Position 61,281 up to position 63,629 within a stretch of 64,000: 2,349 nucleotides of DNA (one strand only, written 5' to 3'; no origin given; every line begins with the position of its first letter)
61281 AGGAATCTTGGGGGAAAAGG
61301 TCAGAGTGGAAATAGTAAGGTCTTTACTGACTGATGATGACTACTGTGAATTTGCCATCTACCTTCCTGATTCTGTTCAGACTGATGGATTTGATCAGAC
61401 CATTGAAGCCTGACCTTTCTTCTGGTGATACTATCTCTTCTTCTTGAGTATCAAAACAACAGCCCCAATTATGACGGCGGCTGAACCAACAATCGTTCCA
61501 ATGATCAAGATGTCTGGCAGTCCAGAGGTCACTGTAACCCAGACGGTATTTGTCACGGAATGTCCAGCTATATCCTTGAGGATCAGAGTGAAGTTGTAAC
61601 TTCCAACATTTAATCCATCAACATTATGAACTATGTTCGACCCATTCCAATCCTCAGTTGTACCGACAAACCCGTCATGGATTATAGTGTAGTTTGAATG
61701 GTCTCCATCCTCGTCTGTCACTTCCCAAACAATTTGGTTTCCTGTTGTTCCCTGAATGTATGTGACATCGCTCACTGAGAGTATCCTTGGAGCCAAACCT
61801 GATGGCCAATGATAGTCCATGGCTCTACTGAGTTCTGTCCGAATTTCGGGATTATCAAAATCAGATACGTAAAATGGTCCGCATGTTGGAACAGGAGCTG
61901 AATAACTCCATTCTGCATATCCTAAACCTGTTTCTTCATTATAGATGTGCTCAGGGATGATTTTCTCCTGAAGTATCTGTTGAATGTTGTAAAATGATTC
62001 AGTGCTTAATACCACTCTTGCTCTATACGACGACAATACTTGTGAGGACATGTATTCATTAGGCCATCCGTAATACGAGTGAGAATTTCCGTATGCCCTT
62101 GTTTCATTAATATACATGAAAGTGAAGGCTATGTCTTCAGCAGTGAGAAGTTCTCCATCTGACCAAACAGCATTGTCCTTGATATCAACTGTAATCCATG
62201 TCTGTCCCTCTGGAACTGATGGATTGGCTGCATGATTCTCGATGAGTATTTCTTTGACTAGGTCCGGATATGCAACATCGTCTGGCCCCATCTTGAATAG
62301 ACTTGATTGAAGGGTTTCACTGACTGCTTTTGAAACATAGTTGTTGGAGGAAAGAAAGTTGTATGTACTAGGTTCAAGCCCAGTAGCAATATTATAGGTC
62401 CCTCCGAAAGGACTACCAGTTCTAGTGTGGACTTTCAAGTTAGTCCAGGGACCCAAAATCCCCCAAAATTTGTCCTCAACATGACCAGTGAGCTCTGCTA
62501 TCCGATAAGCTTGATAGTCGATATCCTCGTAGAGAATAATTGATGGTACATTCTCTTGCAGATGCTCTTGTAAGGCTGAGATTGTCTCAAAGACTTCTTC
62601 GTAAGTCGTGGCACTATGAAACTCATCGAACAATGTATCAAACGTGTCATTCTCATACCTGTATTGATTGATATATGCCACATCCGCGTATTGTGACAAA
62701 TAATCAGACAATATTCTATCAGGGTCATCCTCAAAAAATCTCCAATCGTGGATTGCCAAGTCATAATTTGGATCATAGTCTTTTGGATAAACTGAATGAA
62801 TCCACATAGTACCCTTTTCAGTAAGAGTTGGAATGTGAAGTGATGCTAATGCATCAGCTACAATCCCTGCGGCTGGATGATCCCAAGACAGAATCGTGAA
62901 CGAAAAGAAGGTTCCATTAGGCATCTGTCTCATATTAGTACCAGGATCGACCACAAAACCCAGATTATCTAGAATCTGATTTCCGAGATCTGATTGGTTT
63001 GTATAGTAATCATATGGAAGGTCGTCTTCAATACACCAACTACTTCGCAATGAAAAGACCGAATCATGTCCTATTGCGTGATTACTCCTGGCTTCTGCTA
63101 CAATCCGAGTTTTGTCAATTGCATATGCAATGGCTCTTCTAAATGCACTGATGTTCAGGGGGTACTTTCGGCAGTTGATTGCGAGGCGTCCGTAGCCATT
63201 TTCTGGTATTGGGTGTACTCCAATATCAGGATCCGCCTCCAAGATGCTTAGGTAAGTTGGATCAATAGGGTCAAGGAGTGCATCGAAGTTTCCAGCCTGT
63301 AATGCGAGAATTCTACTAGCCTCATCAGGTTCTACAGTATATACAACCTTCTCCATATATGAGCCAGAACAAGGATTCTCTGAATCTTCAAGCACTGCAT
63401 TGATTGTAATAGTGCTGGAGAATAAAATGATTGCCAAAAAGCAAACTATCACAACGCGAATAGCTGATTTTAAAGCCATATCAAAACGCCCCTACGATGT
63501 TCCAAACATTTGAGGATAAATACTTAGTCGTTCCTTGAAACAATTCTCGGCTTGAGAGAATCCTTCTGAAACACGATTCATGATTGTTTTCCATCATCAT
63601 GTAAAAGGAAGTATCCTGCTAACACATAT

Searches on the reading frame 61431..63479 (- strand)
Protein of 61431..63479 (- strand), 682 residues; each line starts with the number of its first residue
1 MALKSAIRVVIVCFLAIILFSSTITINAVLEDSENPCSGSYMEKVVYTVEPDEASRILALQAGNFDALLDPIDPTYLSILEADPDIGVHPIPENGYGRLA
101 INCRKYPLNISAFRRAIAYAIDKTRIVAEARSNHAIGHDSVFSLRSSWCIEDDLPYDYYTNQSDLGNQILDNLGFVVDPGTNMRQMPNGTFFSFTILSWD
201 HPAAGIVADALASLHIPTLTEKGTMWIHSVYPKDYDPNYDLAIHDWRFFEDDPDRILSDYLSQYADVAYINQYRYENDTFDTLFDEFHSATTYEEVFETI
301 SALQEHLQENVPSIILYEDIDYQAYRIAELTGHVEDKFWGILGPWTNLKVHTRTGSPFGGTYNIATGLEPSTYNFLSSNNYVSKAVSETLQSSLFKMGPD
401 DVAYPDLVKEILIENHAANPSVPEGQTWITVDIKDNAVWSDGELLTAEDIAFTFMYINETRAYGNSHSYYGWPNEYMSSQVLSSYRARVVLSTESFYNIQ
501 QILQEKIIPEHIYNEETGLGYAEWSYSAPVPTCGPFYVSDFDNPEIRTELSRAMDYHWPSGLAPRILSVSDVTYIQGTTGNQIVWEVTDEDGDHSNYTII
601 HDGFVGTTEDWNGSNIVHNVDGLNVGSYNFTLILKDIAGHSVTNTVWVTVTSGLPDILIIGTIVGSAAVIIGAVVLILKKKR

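Call 16: search_protein_families(library=pfam, proteins=[window:61431-63479:-], max_evalue=0.01)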
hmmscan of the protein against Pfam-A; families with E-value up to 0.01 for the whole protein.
window:61431-63479:- (682 aa): 1 family
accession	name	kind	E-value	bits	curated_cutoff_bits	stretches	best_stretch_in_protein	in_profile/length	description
PF00496.27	SBP_bac_5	-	1.7e-33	116.7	32.4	2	41-263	147-363/368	Bacterial extracellular solute-binding proteins, family 5 Middle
